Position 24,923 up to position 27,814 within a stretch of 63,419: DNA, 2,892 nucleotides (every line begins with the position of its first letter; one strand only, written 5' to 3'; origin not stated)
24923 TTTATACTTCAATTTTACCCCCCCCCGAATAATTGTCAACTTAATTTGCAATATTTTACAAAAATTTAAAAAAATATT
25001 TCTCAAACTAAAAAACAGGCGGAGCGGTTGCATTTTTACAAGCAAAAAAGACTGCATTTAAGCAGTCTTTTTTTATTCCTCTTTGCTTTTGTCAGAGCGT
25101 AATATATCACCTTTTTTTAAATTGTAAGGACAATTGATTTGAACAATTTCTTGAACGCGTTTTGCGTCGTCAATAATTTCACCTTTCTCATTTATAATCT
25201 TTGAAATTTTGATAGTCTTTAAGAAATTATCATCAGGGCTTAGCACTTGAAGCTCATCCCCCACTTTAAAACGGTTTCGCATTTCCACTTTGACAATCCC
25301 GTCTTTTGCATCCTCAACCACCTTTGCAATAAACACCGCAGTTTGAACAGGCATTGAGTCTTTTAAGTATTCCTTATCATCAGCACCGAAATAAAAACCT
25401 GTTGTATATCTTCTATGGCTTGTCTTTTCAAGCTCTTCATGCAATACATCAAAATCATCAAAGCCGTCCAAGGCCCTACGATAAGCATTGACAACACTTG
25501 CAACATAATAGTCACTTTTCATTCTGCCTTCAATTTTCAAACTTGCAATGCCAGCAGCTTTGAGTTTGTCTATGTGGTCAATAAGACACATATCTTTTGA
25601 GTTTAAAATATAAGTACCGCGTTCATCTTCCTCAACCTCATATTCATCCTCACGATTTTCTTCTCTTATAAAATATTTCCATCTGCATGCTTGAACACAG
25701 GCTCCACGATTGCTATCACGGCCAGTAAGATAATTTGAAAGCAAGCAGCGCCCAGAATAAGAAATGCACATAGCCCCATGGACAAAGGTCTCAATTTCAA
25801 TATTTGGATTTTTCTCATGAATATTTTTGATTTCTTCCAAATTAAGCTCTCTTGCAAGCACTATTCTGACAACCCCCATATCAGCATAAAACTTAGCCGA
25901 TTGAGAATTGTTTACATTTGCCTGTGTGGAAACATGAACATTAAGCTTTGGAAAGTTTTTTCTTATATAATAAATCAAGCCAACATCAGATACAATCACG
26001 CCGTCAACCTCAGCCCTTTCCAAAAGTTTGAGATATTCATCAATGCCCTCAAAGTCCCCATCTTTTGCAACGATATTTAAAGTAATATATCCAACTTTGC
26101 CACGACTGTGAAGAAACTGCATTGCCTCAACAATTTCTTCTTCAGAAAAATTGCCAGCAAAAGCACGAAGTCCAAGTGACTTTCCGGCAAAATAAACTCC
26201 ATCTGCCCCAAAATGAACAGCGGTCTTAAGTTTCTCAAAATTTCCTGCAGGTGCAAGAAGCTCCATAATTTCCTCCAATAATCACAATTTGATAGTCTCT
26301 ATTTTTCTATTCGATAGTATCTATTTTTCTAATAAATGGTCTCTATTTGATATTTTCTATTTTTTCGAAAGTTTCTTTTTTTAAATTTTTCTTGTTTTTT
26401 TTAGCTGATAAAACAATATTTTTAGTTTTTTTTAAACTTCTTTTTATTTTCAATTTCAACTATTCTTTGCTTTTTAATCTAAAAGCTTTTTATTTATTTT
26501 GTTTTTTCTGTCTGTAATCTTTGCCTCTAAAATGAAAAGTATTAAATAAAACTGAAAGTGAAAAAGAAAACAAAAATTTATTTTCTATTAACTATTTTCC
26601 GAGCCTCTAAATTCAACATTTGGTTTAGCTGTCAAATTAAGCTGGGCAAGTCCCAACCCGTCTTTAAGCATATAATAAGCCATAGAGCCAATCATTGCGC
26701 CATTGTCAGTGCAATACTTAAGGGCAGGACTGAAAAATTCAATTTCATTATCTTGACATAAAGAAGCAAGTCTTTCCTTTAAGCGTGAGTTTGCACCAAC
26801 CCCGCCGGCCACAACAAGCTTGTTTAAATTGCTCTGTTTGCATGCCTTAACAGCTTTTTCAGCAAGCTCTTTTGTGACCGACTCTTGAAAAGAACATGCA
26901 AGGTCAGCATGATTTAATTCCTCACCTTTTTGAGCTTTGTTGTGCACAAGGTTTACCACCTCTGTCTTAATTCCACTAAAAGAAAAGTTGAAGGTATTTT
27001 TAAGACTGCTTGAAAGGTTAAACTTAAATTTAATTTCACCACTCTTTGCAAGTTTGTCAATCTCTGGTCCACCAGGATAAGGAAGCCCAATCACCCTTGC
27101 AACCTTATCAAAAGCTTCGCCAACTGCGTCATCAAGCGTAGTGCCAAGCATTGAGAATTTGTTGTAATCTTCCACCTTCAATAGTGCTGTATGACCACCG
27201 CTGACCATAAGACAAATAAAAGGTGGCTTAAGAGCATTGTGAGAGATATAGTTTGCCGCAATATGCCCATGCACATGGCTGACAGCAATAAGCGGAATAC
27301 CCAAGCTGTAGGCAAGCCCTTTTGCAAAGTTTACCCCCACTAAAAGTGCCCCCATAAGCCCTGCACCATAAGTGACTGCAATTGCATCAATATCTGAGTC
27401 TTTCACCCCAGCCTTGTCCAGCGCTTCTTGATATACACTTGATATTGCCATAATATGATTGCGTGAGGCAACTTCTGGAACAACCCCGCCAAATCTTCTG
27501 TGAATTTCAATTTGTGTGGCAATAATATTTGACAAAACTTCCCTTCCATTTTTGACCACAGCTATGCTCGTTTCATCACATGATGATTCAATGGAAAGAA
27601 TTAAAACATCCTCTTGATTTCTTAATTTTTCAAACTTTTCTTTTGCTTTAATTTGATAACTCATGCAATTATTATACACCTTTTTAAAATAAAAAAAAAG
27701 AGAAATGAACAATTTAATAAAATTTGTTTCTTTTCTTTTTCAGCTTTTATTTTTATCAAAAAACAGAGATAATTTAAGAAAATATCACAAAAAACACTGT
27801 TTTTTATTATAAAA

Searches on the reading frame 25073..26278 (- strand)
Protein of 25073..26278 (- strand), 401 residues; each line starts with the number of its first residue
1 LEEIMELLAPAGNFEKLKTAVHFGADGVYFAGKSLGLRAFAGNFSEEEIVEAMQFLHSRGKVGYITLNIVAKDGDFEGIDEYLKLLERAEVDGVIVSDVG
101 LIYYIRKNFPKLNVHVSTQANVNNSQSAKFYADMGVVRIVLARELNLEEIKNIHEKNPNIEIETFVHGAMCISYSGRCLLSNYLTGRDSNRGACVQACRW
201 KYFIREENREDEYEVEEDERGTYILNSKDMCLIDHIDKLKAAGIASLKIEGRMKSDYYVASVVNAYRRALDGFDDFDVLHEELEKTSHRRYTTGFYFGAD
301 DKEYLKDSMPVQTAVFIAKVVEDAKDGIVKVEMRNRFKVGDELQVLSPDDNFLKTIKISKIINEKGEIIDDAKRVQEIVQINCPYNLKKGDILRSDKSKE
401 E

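Call 7: search_protein_families(library=pfam, proteins=[window:25073-26278:-])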
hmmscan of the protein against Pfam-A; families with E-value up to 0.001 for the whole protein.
window:25073-26278:- (401 aa): 2 families
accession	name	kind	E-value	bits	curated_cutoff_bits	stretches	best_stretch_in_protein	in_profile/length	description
PF01136.24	Peptidase_U32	-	2.6e-95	318.6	22.4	1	77-301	2-232/233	Peptidase family U32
PF16325.11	Peptidase_U32_C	-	2e-18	66.8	28.2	1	314-394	3-83/83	Peptidase family U32 C-terminal domain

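Call 26: find_encoding_contigs(protein=window:25073-26266:-, flank=5000, max_places=10)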
Protein window:25073-26266:- (397 aa): 23 contigs read that carry it; 7 places shown.
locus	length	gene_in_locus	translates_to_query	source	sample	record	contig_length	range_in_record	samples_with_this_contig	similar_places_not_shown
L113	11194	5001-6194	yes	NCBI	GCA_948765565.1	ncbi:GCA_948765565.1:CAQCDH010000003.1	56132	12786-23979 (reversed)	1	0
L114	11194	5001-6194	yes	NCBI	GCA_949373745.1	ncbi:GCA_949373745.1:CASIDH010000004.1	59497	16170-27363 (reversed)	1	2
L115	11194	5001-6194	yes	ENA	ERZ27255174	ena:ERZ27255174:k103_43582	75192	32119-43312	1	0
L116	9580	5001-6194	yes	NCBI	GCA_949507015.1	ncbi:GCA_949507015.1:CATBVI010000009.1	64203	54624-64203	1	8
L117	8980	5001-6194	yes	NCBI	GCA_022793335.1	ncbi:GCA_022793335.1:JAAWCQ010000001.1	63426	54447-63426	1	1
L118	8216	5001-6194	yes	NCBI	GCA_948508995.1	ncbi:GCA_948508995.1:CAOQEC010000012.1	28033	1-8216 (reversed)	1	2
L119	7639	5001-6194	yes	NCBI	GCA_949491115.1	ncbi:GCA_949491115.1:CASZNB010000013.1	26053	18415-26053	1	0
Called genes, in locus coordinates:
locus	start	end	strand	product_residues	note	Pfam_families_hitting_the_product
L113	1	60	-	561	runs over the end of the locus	-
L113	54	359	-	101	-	-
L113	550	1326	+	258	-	PF01479:S4, PF01728:FtsJ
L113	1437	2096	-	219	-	-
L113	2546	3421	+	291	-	PF03462:PCRF, PF00472:RF-1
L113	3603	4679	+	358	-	PF00814:TsaD, PF22521:HypF_C_2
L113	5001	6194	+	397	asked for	PF01136:Peptidase_U32, PF16325:Peptidase_U32_C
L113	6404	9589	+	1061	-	PF09479:Flg_new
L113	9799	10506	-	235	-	PF27120:YybI_C (weak)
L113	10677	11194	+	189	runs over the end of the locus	-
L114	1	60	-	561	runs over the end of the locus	-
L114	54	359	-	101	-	-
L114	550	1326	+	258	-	PF01479:S4, PF01728:FtsJ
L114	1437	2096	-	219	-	-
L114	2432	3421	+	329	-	PF03462:PCRF, PF00472:RF-1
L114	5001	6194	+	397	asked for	PF01136:Peptidase_U32, PF16325:Peptidase_U32_C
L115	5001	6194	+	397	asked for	PF01136:Peptidase_U32, PF16325:Peptidase_U32_C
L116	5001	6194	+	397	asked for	PF01136:Peptidase_U32, PF16325:Peptidase_U32_C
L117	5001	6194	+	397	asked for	PF01136:Peptidase_U32, PF16325:Peptidase_U32_C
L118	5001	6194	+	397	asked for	PF01136:Peptidase_U32, PF16325:Peptidase_U32_C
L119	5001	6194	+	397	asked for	PF01136:Peptidase_U32, PF16325:Peptidase_U32_C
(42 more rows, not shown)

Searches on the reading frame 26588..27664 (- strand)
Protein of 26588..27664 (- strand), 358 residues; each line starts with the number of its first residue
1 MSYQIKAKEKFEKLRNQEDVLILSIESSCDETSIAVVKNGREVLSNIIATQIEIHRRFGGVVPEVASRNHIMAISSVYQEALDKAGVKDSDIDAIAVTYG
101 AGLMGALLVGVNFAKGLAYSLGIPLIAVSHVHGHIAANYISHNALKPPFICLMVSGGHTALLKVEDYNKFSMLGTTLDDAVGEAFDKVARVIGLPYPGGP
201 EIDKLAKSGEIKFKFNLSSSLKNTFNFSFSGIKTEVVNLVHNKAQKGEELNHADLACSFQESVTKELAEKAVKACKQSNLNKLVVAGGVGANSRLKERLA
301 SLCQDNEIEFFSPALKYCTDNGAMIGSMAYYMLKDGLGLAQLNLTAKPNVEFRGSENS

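Call 43: find_encoding_contigs(protein=window:26588-27664:-, flank=4000, max_places=10)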
Protein window:26588-27664:- (358 aa): 24 contigs read that carry it; 4 places shown.
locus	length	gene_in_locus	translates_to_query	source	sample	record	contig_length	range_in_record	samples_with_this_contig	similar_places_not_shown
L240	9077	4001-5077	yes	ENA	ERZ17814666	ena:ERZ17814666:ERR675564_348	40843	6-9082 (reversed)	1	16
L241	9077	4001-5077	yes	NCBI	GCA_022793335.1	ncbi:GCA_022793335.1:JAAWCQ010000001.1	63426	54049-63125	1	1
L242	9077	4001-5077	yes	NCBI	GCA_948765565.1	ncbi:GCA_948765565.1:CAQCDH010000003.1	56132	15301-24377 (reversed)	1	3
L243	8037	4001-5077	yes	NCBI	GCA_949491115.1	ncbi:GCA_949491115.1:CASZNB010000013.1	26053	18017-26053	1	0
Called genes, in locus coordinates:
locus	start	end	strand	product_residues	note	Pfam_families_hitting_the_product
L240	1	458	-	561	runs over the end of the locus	-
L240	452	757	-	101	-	-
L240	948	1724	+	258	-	PF01479:S4, PF01728:FtsJ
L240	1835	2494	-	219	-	-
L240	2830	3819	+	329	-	PF03462:PCRF, PF00472:RF-1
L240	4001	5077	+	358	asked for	PF00814:TsaD, PF22521:HypF_C_2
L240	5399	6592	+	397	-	PF01136:Peptidase_U32, PF16325:Peptidase_U32_C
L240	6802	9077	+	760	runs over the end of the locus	?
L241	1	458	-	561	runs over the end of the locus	-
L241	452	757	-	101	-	-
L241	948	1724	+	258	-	PF01479:S4, PF01728:FtsJ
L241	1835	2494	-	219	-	-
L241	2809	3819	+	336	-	PF03462:PCRF, PF00472:RF-1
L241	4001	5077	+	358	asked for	PF00814:TsaD, PF22521:HypF_C_2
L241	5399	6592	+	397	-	PF01136:Peptidase_U32, PF16325:Peptidase_U32_C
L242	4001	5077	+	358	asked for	PF00814:TsaD, PF22521:HypF_C_2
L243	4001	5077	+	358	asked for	PF00814:TsaD, PF22521:HypF_C_2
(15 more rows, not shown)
